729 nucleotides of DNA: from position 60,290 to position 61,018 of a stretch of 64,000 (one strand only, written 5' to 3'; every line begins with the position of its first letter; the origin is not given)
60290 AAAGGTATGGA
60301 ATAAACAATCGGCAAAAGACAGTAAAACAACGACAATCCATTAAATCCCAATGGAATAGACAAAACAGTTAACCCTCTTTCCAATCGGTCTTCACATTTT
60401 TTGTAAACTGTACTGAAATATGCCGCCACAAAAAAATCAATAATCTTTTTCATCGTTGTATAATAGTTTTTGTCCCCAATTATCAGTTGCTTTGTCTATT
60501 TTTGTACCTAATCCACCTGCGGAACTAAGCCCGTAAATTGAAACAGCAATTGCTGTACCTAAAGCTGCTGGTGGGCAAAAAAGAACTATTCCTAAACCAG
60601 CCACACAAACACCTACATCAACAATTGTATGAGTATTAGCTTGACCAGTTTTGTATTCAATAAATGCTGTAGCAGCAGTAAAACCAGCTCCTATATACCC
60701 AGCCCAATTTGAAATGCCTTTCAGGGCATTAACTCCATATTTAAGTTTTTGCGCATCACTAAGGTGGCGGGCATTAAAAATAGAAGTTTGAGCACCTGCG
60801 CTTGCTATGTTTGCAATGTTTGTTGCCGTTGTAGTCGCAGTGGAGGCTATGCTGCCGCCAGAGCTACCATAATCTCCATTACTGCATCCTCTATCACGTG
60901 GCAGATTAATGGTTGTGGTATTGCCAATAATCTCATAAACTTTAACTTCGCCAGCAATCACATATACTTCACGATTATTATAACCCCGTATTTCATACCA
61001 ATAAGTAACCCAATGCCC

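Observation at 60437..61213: Rhs toxin tip looks like a membrane-inserting Gly/Ala-zipper domain, not a known enzyme, making it a candidate new pore-forming effector family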

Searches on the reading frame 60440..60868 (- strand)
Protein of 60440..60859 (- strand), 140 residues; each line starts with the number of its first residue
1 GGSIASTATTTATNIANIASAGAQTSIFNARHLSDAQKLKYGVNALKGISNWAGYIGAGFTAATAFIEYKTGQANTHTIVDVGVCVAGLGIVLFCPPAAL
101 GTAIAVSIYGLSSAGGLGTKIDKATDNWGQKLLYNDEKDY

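Call 19: search_protein_representatives(alignment_id=A3)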
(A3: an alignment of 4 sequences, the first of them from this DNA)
Query: 4 sequences, 142 profile positions. Proteins with E-value up to 0.001 (for the whole library): 59; up to 1e-10: 25; up to 1e-30: 3. The best 59 are listed.
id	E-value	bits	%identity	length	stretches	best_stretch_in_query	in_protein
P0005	2.6e-67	241.7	-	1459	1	1-142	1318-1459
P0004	4.8e-63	227.9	-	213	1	1-142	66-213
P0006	1.3e-35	138.9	-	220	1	8-142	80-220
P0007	1.2e-29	119.7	-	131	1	18-142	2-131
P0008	4.2e-29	117.8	-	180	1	7-137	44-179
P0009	3.8e-27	111.5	-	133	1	12-137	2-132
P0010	6.6e-26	107.5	-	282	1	10-137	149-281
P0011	8.0e-24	100.7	-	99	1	46-137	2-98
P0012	1.5e-20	90.1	-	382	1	7-142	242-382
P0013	1.8e-18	83.4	-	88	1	74-140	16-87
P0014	2.9e-18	82.7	-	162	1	23-138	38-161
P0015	3.3e-17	79.3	-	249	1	12-140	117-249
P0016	1.3e-15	74.1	-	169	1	2-65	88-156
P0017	5.7e-15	72.0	-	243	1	9-137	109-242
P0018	6.1e-15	71.9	-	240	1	11-139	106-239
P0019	3.6e-14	69.4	-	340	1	32-137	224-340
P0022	1.8e-13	67.1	-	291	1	43-137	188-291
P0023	2.0e-13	67.0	-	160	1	43-139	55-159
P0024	1.2e-12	64.5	-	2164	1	43-136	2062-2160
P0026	1.2e-11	61.2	-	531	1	12-137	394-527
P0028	8.1e-11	58.6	-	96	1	44-133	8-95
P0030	6.1e-10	55.7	-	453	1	46-138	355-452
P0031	5.6e-09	52.6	-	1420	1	38-137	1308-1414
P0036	1.4e-07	48.1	-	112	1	47-136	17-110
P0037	1.8e-07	47.7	-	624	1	41-135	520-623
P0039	2.7e-07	47.1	-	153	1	16-133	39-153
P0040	3.1e-07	47.0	-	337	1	26-138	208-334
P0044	1.7e-06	44.5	-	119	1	25-131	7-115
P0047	5.4e-06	42.9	-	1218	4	90-139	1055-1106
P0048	7.4e-06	42.5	-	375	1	21-131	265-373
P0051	3.4e-05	40.3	-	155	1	46-136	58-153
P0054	4.8e-05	39.8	-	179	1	45-125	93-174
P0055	5.2e-05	39.7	-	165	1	26-132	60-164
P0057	6.9e-05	39.3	-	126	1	47-132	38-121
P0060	4.0e-04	36.9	-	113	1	24-131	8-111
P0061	4.6e-04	36.7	-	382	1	42-134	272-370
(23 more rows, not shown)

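Call 20: search_protein_families(library=pfam, proteins=[P0005, P0024, P0031, P0047, P0037, P0026, P0030, P0012, P0061, P0048], max_evalue=0.01)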
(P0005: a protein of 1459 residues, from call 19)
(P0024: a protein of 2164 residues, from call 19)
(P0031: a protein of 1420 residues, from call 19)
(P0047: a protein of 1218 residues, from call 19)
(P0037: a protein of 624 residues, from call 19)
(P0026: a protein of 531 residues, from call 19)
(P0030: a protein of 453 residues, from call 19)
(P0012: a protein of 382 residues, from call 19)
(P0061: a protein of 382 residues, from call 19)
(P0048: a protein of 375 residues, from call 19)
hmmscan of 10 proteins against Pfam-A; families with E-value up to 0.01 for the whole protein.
P0005 (1459 aa): 4 families
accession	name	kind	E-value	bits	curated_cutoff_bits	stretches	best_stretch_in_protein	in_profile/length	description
PF05593.20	RHS_repeat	-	5.7e-24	84.4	22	4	743-779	1-37/38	RHS Repeat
PF13517.12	FG-GAP_3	-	4.7e-12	46.8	26.9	2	42-115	1-61/61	FG-GAP-like repeat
PF01839.29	FG-GAP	-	1.1e-09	38.4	22.1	2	100-120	6-25/37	FG-GAP repeat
PF03527.20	RHS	-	1.8e-06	28.1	27.9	1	1095-1128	2-35/38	RHS protein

P0024 (2164 aa): 7 families
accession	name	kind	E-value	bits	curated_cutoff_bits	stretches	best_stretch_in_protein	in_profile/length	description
PF03534.18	SpvB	-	3.3e-11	43.4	22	1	114-279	3-181/287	Salmonella virulence plasmid 65kDa B protein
PF05593.20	RHS_repeat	-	3.8e-08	34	22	0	1177-1203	1-26/38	RHS Repeat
PF20041.5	DUF6443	-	8.8e-07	29.7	27.8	1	1240-1298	18-73/137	Domain of unknown function (DUF6443)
PF13517.12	FG-GAP_3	-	2.9e-05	25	26.9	0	797-861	1-60/61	FG-GAP-like repeat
PF12256.14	TcdB_toxin_midN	-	3.6e-05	23.6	24.8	1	830-965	17-156/181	Insecticide toxin TcdB middle/N-terminal region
PF01839.29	FG-GAP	-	0.0001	22.5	22.1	0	484-498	6-20/37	FG-GAP repeat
PF07661.19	MORN_2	-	0.0054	17.2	29.6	0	1362-1374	4-16/22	MORN repeat variant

P0031 (1420 aa): 2 families
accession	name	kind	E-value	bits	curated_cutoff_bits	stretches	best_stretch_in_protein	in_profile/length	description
PF20041.5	DUF6443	-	1.4e-19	71.1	27.8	1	2-81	58-134/137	Domain of unknown function (DUF6443)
PF05593.20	RHS_repeat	-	1.8e-10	41.4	22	0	195-228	1-34/38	RHS Repeat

P0047 (1218 aa): 12 families
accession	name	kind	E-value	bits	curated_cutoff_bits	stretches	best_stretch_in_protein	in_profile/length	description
PF13229.12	Beta_helix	-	3e-59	199.6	25.9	5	887-1032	14-147/158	Right handed beta helix region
PF05048.19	NosD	-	2.2e-44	151.9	23.6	4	686-850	43-201/212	Periplasmic copper-binding protein (NosD)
PF18911.6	PKD_4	-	1e-25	90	27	2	268-341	17-83/85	PKD domain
PF00801.26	PKD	-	5.9e-22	77.9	23.5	2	257-337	3-77/80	PKD domain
PF07602.17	DUF1565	-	1.8e-18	67.3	20.3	4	919-1019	85-199/257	Protein of unknown function (DUF1565)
PF22352.2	K319L-like_PKD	-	5.7e-07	29.9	27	1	270-340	13-83/84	K319L-like, PKD domain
PF09639.16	YjcQ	-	1.5e-06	28.7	23.3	0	736-781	35-80/95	YjcQ protein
PF13306.12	LRR_5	-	1.8e-05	25.1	27.7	0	944-997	25-78/127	BspA type Leucine rich repeat region (6 copies)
PF16839.10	Antimicrobial25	-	0.00013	22.3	27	0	1141-1162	19-40/54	Nematode antimicrobial peptide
PF07209.17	DUF1415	-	0.00058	20.1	26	0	1120-1139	120-139/171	Protein of unknown function (DUF1415)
PF25655.1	Phi6_P8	-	0.0023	18.5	27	0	1125-1159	26-60/143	Phi6 bacteriophage P8 capsid protein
PF14734.12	DUF4469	-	0.0047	17.3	22.6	0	470-505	16-50/101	Domain of unknown function (DUF4469) with IG-like fold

P0037 (624 aa): 0 families

P0026 (531 aa): 1 family
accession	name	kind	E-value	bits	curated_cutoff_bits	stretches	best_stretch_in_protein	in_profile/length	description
PF00680.25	RdRP_1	-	0.0073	15.6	23.9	0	14-61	188-234/450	Viral RNA-dependent RNA polymerase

P0030 (453 aa): 0 families

P0012 (382 aa): 0 families

P0061 (382 aa): 0 families

P0048 (375 aa): 0 families

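Call 38: search_protein_families(library=pfam, proteins=[P0019, P0022, P0040, P0010], max_evalue=0.01)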
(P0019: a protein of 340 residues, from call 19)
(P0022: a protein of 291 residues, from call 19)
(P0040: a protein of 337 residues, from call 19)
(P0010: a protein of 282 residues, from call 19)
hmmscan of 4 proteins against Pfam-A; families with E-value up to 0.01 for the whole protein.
P0019 (340 aa): 0 families

P0022 (291 aa): 0 families

P0040 (337 aa): 0 families

P0010 (282 aa): 0 families

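Call 44: find_related_loci(query=A3, collection=genome_contigs, flank=10000)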
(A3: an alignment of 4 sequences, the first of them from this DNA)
Query A3 (143 aa) in genome_contigs; peptide patterns used: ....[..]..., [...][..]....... (x = any residue, [..] = any of these).
12 stretches matched a pattern; 3 encode a relative of the query (tblastn E <= 1e-3); 3 distinct loci.
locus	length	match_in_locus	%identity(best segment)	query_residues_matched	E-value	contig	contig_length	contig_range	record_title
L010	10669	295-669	64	23-142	6e-46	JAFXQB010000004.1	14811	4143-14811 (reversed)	MAG: Salinivirgaceae bacterium isolate RGIG6642 Sheep_Rumen-1__c154576, whole genome shotgun sequence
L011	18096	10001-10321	50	36-137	1e-20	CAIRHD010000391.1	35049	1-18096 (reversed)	MAG: uncultured Bacteroidales bacterium isolate KTt_bin-0938 genome assembly, contig: bin-0938:391/629, whole genome sho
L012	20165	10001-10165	38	45-99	1e-4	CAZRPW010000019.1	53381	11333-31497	MAG TPA_asm: uncultured Bacteroides sp. isolate binchicken_co42_498 genome assembly, contig: NODE_444_length_53381_cov_7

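Call 49: search_protein_families(library=pfam, proteins=[P0039, P0055, P0060, P0057, P0028, P0048, P0054, P0051, P0023, P0044], max_evalue=1)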
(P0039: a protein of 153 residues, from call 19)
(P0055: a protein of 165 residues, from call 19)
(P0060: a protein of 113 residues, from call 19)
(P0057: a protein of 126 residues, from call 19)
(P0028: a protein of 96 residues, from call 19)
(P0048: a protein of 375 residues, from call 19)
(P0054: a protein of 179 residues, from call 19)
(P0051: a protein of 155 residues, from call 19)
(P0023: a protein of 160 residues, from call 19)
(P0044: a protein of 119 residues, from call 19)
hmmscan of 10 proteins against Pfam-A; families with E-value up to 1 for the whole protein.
P0039 (153 aa): 1 family
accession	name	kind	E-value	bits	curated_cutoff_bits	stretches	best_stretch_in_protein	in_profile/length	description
PF14476.11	Chloroplast_duf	-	0.56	9.6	25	1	55-118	192-256/320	Petal formation-expressed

P0055 (165 aa): 0 families

P0060 (113 aa): 0 families

P0057 (126 aa): 0 families

P0028 (96 aa): 0 families

P0048 (375 aa): 0 families

P0054 (179 aa): 0 families

P0051 (155 aa): 0 families

P0023 (160 aa): 0 families

P0044 (119 aa): 1 family
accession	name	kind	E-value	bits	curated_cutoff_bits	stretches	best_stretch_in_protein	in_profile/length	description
PF10746.14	Phage_holin_2_2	-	0.15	12.2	25.4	1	88-110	14-35/61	Phage holin T7 family, holin superfamily II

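Call 59: search_protein_families(library=ncbifam, proteins=[L011:1987-2433:+, L011:2450-8701:+], max_evalue=0.01)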
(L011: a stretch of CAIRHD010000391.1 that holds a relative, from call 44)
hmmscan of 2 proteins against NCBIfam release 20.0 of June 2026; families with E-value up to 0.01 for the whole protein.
L011:1987-2433:+ (148 aa): 3 families
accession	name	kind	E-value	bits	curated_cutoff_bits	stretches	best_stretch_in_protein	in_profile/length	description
TIGR04183.1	Por_Secre_tail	domain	9e-11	41.6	23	1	74-148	1-72/72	T9SS type A sorting domain-containing protein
NF038113.1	T9SSA_dep_M36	equivalog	0.00087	17.5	885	1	72-147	793-868/869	T9SS-dependent M36 family metallopeptidase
NF052644.1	T9SS_DNase_Rie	equivalog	0.0017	17.7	260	1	94-148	198-251/251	T9SS-dependent surface endonuclease, AS87_RS02955 family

L011:2450-8701:+ (2083 aa): 2 families
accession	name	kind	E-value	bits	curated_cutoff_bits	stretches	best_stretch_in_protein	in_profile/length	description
TIGR03696.1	Rhs_assc_core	domain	3.8e-17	62.5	32.5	1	1735-1811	12-75/76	RHS repeat-associated core domain-containing protein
TIGR01643.1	YD_repeat_2x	repeat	9e-13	48.2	15.8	1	1322-1351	1-30/42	YD repeat-containing protein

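Call 77: predict_structure(alignment_id=A7)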
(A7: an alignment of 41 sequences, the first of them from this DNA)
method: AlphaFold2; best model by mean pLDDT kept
length: 118 residues; sequences in the alignment: 41
mean_pLDDT: 78.1   pTM: 0.57
mean pLDDT of the five models: 78.1, 69.0, 68.8, 63.7, 59.0
residues with pLDDT >= 90: 6; 70-90: 97; 50-70: 15; < 50: 0
segments of 3 or more residues with pLDDT < 50: none
pLDDT, mean of each block of 10 residues (from residue 1): 57 73 73 84 90 86 82 77 79 79 82 74
secondary structure, 60 per line:
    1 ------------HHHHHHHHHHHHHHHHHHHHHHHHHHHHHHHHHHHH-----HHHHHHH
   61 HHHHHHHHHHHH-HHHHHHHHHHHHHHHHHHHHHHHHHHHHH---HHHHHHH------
elements in order: H13-48 H54-72 H74-102 H106-112

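Call 80: fold_search(model_id=the predicted structure, library=pdb)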
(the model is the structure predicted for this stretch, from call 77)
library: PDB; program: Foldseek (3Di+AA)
matches with E <= 10: 5; with E <= 0.001: 0
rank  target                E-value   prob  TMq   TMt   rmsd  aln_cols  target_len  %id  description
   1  8rql_R                5.2e+00  0.10  0.25  0.12   7.1        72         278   14  TAS2R14 receptor bound to flufenamic acid and gustducin (released 2024-11-27)
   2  9qdm_D                6.7e+00  0.10  0.39  0.35   6.1       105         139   16  CRYO-EM STRUCTURE OF THE YEAST RESPIRATORY COMPLEX II WITH THE INHIBITOR BIXAFEN (released 2026-02-11)
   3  1oed_E                6.7e+00  0.06  0.31  0.29   7.8        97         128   15  STRUCTURE OF ACETYLCHOLINE RECEPTOR PORE FROM ELECTRON IMAGES (released 2003-06-26)
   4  4hks_A                8.5e+00  0.04  0.31  0.24  12.8       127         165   17  Calcium release-activated calcium (CRAC) channel ORAI, K163W mutant (released 2012-11-28)
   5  4hks_B                9.1e+00  0.04  0.27  0.22  11.1       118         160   18  Calcium release-activated calcium (CRAC) channel ORAI, K163W mutant (released 2012-11-28)

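Call 82: list_cluster_members(proteins=[P0024, P0031, P0010, P0012, P0019, P0026, P0030, P0037, P0061, P0048])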
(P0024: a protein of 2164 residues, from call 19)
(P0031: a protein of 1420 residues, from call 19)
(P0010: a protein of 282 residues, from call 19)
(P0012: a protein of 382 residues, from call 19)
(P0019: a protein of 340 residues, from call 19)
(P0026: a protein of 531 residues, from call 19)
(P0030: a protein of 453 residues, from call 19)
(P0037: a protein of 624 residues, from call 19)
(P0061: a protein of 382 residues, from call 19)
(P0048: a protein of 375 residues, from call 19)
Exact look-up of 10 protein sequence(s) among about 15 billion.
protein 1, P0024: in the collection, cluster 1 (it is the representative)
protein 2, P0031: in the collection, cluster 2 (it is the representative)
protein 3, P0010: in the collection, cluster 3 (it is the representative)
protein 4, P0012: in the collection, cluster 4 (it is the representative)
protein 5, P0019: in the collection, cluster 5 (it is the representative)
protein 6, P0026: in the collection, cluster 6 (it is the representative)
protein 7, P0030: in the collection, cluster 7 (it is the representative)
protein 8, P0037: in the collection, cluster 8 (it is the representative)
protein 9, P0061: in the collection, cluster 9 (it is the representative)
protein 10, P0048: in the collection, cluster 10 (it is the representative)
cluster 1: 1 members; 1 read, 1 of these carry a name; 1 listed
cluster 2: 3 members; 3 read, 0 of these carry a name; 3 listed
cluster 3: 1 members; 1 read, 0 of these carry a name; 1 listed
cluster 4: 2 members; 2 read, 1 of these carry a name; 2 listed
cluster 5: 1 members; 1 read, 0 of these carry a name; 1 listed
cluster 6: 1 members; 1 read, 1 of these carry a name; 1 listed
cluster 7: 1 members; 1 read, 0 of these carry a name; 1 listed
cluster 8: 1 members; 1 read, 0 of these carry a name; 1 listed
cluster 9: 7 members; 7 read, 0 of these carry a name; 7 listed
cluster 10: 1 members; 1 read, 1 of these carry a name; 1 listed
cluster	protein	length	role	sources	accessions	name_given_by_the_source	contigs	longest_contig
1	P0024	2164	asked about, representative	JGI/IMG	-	RHS repeat-associated protein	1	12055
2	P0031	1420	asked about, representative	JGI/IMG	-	-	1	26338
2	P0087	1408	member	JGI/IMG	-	-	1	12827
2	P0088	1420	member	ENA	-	-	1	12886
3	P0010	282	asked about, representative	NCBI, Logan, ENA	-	-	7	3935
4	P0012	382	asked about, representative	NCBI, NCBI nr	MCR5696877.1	MAG: RHS repeat-associated core domain-containing protein [Marinilabiliaceae bacterium] | RHS repeat-associated core domain-containing protein [Marinilabiliaceae bacterium]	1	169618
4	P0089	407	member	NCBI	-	-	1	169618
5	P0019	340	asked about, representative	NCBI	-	-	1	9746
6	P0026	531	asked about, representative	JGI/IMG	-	RHS repeat-associated protein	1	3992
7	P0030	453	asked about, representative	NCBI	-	-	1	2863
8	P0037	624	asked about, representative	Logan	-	-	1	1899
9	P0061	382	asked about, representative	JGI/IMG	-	-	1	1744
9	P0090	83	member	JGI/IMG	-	-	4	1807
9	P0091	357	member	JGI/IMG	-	-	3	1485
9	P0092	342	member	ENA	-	-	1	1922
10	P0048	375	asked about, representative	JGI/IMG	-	RHS repeat-associated protein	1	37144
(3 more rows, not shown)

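Call 83: find_encoding_contigs(protein=P0012, flank=10000, max_places=1)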
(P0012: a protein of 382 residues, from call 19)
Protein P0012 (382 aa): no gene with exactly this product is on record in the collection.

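Call 84: find_encoding_contigs(protein=P0048, flank=10000, max_places=1)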
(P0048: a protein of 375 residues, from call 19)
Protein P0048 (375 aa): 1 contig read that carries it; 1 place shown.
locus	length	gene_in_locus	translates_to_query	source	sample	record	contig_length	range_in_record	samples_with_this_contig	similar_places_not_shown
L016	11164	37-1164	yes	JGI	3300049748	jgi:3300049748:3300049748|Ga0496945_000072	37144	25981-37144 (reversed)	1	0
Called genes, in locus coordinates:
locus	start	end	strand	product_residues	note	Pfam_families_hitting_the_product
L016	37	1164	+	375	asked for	-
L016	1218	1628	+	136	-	-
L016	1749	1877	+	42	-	-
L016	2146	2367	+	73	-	-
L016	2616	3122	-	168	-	-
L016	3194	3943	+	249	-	PF23441:SDR, PF00106:adh_short, PF08659:KR, PF13561:adh_short_C2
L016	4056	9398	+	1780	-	PF08755:YccV-like (faint), PF19081:Ig_7 (faint), PF21471:Reelin_subrepeat-B (faint), PF18911:PKD_4, PF13585:CHU_C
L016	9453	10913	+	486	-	PF11751:PorP_SprF, PF13729:TraF_2 (faint), PF05036:SPOR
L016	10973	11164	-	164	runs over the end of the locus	PF02870:Methyltransf_1N, PF01035:DNA_binding_1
